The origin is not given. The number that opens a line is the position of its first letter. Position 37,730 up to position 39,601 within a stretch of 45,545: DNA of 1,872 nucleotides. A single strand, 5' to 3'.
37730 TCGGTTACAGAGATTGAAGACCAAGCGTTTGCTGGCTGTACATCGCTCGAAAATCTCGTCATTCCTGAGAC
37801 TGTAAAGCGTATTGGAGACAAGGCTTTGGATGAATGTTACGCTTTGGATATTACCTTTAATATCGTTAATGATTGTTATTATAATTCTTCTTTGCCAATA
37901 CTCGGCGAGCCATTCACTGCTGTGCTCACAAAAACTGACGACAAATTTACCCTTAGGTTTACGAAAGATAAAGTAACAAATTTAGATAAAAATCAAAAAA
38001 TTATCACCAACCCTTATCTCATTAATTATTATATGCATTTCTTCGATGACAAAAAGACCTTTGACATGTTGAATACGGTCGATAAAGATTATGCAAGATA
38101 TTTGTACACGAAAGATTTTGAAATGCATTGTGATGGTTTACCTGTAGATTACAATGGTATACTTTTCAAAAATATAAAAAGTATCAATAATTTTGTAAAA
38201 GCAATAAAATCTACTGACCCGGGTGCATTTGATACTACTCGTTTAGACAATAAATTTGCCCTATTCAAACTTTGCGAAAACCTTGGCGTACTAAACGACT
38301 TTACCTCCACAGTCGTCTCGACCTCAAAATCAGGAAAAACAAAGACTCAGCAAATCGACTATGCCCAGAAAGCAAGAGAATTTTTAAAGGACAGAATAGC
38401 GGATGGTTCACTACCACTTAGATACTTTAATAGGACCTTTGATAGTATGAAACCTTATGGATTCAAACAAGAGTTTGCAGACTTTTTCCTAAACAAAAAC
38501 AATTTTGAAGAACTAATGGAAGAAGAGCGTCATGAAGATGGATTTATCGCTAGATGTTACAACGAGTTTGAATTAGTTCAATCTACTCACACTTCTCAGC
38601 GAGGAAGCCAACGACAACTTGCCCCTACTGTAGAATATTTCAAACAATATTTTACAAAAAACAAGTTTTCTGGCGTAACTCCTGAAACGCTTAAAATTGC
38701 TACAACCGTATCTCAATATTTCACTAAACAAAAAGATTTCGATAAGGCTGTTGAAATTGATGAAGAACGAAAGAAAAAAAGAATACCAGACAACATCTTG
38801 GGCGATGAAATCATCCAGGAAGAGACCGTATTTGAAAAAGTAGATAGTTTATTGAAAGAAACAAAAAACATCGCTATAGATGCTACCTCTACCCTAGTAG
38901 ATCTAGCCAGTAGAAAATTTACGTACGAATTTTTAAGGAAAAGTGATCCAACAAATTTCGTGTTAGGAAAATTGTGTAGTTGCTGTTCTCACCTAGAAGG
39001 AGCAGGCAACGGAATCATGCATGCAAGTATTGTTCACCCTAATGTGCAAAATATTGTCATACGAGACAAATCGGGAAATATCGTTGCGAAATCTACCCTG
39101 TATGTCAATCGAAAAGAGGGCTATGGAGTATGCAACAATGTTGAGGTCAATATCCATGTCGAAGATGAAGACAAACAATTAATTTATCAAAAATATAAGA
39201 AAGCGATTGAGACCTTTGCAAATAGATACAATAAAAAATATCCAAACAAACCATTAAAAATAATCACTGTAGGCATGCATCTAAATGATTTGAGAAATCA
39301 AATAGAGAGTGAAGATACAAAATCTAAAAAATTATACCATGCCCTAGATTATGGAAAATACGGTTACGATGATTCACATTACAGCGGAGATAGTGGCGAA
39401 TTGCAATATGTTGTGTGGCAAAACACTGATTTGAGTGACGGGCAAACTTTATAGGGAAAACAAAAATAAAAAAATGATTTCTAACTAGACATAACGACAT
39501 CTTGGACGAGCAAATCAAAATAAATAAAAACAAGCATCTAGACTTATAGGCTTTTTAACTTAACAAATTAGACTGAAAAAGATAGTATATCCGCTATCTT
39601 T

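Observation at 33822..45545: Tandem array of four signal-peptide-less BspA-type LRR proteins sharing an unassigned ~510-aa C-terminal module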

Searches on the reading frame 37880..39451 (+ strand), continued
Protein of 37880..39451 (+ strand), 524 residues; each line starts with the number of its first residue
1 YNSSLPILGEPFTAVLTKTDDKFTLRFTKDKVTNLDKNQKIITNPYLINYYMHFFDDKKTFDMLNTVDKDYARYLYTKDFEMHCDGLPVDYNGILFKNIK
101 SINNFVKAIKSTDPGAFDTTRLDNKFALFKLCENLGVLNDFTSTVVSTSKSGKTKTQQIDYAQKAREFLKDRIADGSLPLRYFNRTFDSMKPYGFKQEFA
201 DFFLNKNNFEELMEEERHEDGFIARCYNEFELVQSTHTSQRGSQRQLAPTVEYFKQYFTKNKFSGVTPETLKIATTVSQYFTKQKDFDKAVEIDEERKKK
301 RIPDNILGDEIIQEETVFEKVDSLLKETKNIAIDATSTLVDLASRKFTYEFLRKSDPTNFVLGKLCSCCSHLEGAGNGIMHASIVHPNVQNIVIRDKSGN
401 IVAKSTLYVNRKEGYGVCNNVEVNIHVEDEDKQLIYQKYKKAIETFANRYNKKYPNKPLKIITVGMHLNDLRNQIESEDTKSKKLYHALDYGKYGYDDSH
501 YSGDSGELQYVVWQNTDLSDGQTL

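Call 69: find_encoding_contigs(protein=P0031, flank=10000, max_places=2)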
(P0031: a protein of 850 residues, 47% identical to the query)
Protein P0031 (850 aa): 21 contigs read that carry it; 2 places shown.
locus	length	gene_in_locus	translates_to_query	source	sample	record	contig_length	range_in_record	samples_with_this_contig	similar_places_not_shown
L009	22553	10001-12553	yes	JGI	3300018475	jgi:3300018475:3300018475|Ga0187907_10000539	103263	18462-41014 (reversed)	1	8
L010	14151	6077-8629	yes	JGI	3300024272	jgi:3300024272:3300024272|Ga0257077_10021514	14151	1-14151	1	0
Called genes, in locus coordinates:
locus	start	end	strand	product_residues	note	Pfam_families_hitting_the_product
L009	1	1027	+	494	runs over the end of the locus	-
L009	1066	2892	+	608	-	PF13306:LRR_5, PF13855:LRR_8 (faint), PF13306:LRR_5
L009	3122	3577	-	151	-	PF00583:Acetyltransf_1, PF13673:Acetyltransf_10, PF13508:Acetyltransf_7, PF08445:FR47 (weak)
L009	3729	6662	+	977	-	PF13306:LRR_5, PF23952:LRR_EndoS (faint), PF13855:LRR_8 (faint), PF13306:LRR_5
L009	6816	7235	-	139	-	-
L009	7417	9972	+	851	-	PF13306:LRR_5, PF13855:LRR_8 (faint), PF23952:LRR_EndoS (faint), PF13306:LRR_5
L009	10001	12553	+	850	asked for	PF13306:LRR_5, PF13855:LRR_8 (faint), PF23952:LRR_EndoS (faint), PF13306:LRR_5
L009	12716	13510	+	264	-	PF12146:Hydrolase_4, PF00561:Abhydrolase_1, PF12697:Abhydrolase_6, PF03096:Ndr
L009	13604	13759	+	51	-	PF14168:YjzC (weak)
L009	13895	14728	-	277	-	-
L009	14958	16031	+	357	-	PF15428:Imm26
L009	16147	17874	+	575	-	-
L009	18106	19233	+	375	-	PF23750:RsgI_M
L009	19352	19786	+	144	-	-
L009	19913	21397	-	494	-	PF13229:Beta_helix (faint)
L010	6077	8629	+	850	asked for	PF13306:LRR_5, PF13855:LRR_8 (faint), PF23952:LRR_EndoS (faint), PF13306:LRR_5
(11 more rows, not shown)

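Call 70: find_encoding_contigs(protein=P0018, flank=10000, max_places=2)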
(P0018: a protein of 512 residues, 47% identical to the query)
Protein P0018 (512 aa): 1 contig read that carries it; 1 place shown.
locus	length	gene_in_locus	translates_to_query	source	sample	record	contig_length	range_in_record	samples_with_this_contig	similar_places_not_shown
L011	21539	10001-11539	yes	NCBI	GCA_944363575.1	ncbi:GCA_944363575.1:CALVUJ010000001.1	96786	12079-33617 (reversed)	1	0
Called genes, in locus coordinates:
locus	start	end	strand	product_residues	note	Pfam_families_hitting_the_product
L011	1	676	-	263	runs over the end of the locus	PF01261:AP_endonuc_2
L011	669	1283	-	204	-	PF08010:Phage_30_3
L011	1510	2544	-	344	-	PF05343:Peptidase_M42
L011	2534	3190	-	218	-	PF02390:Methyltransf_4, PF13847:Methyltransf_31, PF08242:Methyltransf_12 (faint), PF13649:Methyltransf_25 (weak)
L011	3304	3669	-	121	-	-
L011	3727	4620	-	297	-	PF00291:PALP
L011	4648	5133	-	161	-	-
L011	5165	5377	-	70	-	PF10957:Spore_Cse60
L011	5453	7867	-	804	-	PF00133:tRNA-synt_1, PF01406:tRNA-synt_1e (faint), PF09334:tRNA-synt_1g, PF13603:tRNA-synt_1_2, PF00133:tRNA-synt_1, PF09334:tRNA-synt_1g (weak), PF08264:Anticodon_1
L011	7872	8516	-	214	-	PF03703:bPH_2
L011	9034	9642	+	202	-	-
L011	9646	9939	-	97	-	-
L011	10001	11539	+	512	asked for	-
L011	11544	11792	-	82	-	-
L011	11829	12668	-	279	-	-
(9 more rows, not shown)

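Call 71: find_related_loci(query=A4, collection=viral_contigs, flank=8000)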
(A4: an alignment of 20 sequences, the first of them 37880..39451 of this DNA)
Query A4 (524 aa) in viral_contigs; peptide patterns used: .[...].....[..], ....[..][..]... (x = any residue, [..] = any of these).
70 stretches matched a pattern, but none encodes a relative of the query by tblastn (E <= 1e-3).

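Call 72: find_related_loci(query=A4, collection=genome_contigs, flank=6000)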
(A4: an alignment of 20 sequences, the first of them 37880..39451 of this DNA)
Query A4 (524 aa) in genome_contigs; peptide patterns used: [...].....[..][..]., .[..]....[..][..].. (x = any residue, [..] = any of these).
106 stretches matched a pattern; 61 encode a relative of the query (tblastn E <= 1e-3); 59 distinct loci.
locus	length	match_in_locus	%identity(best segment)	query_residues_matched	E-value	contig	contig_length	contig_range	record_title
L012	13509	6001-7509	56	12-520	5e-179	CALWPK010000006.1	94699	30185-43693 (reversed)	MAG: uncultured Clostridia bacterium isolate BRZ_PF__bin51 genome assembly, contig: BRZ_PF__NODE_286_length_94699_cov_6.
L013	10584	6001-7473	56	16-514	1e-174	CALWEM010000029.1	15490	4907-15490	MAG: uncultured Clostridia bacterium isolate E06__bin220 genome assembly, contig: E06__k127_821915, whole genome shotgun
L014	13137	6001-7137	52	134-514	4e-127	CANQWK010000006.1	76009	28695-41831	MAG: uncultured Clostridia bacterium isolate Lapin-014__bin47 genome assembly, contig: Lapin-014__NODE_203_length_76009_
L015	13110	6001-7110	51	149-522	2e-124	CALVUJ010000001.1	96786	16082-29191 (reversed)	MAG: uncultured Bacilli bacterium isolate E27__bin352 genome assembly, contig: E27__k127_6156660, whole genome shotgun s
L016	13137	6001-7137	52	136-517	1e-124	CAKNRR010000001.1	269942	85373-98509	MAG TPA_asm: uncultured Clostridia bacterium isolate ERR3414588_bin.31_metaWRAP_v1.1_MAG genome assembly, contig: NODE_2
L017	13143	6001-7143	51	123-515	4e-120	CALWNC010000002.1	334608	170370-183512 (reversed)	MAG: uncultured Clostridia bacterium isolate BRZ_CS__bin43 genome assembly, contig: BRZ_CS__NODE_30_length_334608_cov_12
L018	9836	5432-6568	51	137-514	1e-117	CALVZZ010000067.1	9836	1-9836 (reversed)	MAG: uncultured Clostridia bacterium isolate E08__bin117 genome assembly, contig: E08__k127_6064801, whole genome shotgu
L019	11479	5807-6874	50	155-513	9e-117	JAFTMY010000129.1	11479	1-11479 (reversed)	MAG: Clostridia bacterium isolate RGIG3965 Roe_deer_Cecum-4__c350295, whole genome shotgun sequence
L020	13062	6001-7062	52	159-515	2e-113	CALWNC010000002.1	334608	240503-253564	MAG: uncultured Clostridia bacterium isolate BRZ_CS__bin43 genome assembly, contig: BRZ_CS__NODE_30_length_334608_cov_12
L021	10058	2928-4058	48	126-514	2e-116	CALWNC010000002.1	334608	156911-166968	MAG: uncultured Clostridia bacterium isolate BRZ_CS__bin43 genome assembly, contig: BRZ_CS__NODE_30_length_334608_cov_12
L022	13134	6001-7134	49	128-517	8e-112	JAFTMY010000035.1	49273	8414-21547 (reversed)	MAG: Clostridia bacterium isolate RGIG3965 Roe_deer_Cecum-4__c88224, whole genome shotgun sequence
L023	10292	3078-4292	47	100-515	1e-111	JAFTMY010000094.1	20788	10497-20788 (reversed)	MAG: Clostridia bacterium isolate RGIG3965 Roe_deer_Cecum-4__c275417, whole genome shotgun sequence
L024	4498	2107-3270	46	128-518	5e-111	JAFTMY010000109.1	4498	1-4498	MAG: Clostridia bacterium isolate RGIG3965 Roe_deer_Cecum-4__c307342, whole genome shotgun sequence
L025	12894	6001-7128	48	127-514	3e-108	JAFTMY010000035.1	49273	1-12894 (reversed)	MAG: Clostridia bacterium isolate RGIG3965 Roe_deer_Cecum-4__c88224, whole genome shotgun sequence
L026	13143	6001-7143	46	123-517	2e-107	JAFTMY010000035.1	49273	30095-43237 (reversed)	MAG: Clostridia bacterium isolate RGIG3965 Roe_deer_Cecum-4__c88224, whole genome shotgun sequence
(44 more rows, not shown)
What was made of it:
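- The family is confined to host-gut bacteria and is multi-copy (call 72).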

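Call 84: search_protein_families(library=phrogs, proteins=[window:37880-39451:+, P0043, P0098, P0216, P0222, L007:1567-3657:+], max_evalue=1)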
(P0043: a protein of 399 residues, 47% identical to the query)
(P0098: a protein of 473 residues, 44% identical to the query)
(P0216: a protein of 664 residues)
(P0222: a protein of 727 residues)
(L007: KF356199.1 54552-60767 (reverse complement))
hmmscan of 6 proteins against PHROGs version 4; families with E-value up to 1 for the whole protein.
window:37880-39451:+ (524 aa): 3 families
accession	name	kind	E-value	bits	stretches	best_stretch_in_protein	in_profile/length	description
phrog_38068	-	unknown function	0.029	14.9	1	396-479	118-199/200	-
phrog_16335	-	other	0.041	14.1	1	59-103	65-111/267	ATPase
phrog_856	-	unknown function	0.17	13.2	1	176-225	35-85/99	-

P0043 (399 aa): 1 family
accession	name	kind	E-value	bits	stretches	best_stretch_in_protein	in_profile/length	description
phrog_8727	-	unknown function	0.26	12.9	1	267-321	42-94/106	-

P0098 (473 aa): 3 families
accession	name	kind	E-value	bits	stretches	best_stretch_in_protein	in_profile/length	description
phrog_32386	-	unknown function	0.0024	18.4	1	209-322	50-156/163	-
phrog_11749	-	unknown function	0.021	15.6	1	206-229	10-33/48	-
phrog_5693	-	unknown function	0.045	15.3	1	58-107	12-59/96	-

P0216 (664 aa): 4 families
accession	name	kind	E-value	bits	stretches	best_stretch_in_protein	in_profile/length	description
phrog_35892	-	unknown function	4e-19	68.8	1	49-197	91-243/1181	-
phrog_18805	-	unknown function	5.5e-15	56.1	2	38-130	260-360/457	-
phrog_24553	-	unknown function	0.0044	18.1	1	317-394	39-116/171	-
phrog_31741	-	unknown function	0.046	15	1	231-277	29-76/103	-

P0222 (727 aa): 3 families
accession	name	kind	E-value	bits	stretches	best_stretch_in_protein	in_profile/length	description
phrog_35892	-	unknown function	1.1e-28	100.4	2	4-158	534-691/1181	-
phrog_18805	-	unknown function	1.6e-23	84.3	3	21-124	308-409/457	-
phrog_8236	-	unknown function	0.15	13.2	0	426-478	9-61/81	-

L007:1567-3657:+ (697 aa): 0 families

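Call 105: search_solved_structures(query=A4, max_evalue=10)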
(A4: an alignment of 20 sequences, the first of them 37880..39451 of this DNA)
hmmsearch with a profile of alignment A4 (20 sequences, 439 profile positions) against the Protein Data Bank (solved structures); distinct sequences matched with E-value up to 10: 1.
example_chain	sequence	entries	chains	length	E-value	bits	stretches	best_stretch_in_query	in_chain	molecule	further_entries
9znf_5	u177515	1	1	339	0.067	15.5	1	173-234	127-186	CBS domain-containing protein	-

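Call 109: search_dna_similar(query=window:37880-39451:+, collection=plasmids, mode=protein, max_evalue=0.01, max_rows=10)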
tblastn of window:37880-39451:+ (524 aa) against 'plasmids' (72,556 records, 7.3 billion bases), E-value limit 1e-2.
No match.
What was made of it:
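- No relatives were found in IMG/VR, in PLSDB plasmids or in PHROGs (calls 71, 84, 109).
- Tried and rejected: No relatives were found in IMG/VR (call 71) or PLSDB (call 109).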

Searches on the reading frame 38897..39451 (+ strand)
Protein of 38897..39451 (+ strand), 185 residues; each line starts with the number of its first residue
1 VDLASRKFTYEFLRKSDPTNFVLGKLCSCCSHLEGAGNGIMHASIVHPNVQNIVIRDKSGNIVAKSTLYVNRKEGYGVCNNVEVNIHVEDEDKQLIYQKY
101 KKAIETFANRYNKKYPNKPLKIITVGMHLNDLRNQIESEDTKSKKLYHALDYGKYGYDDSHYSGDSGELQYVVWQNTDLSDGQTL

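Call 81: find_homologous_proteins(query=A6, max_evalue=0.01)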
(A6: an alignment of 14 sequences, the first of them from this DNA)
Query A6 (14 sequences) (185 aa, profile of the alignment): 18 proteins with E <= 0.01 among 907 candidates.
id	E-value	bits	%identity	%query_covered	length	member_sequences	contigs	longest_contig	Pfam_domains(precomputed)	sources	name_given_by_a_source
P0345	3.0e-73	264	53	98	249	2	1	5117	-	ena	-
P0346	5.6e-73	263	56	96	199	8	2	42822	-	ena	-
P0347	4.8e-72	260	73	100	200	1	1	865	-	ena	-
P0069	5.3e-71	256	56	97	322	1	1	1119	-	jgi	jgi:hypothetical protein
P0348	6.7e-70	253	59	94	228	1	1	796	-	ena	-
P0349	1.3e-69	252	54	97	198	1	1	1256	-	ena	-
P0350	1.3e-69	252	54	96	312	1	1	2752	-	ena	-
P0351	2.9e-69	251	58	95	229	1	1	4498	-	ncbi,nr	ncbi:MAG: hypothetical protein IJX17_05485, partial [Clostridia bacterium]|nr:hypothetical protein [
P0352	4.2e-67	244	54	94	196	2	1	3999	-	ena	-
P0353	4.3e-67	244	51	94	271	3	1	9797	-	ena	-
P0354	5.7e-67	243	57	96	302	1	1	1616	PF00005.34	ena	-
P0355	7.2e-67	243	49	94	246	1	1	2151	-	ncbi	ncbi:MAG: hypothetical protein RR400_03100, partial [Clostridia bacterium]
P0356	2.2e-66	241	55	95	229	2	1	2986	-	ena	-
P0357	4.9e-61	224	49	94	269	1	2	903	-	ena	-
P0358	5.9e-46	175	54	75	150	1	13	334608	-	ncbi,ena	-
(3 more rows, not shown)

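Call 89: search_solved_structures(query=A6, max_evalue=10, show_alignments=3)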
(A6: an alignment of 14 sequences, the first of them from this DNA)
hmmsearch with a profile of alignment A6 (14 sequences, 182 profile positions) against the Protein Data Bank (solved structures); distinct sequences matched with E-value up to 10: 2.
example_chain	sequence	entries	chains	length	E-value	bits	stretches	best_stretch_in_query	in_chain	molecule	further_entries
1ygm_A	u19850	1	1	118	0.39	13.8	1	75-123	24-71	hypothetical protein BSU31320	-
2jah_A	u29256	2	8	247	1.1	12.4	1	91-147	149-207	CLAVULANIC ACID DEHYDROGENASE | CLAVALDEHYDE DEHYDROGENASE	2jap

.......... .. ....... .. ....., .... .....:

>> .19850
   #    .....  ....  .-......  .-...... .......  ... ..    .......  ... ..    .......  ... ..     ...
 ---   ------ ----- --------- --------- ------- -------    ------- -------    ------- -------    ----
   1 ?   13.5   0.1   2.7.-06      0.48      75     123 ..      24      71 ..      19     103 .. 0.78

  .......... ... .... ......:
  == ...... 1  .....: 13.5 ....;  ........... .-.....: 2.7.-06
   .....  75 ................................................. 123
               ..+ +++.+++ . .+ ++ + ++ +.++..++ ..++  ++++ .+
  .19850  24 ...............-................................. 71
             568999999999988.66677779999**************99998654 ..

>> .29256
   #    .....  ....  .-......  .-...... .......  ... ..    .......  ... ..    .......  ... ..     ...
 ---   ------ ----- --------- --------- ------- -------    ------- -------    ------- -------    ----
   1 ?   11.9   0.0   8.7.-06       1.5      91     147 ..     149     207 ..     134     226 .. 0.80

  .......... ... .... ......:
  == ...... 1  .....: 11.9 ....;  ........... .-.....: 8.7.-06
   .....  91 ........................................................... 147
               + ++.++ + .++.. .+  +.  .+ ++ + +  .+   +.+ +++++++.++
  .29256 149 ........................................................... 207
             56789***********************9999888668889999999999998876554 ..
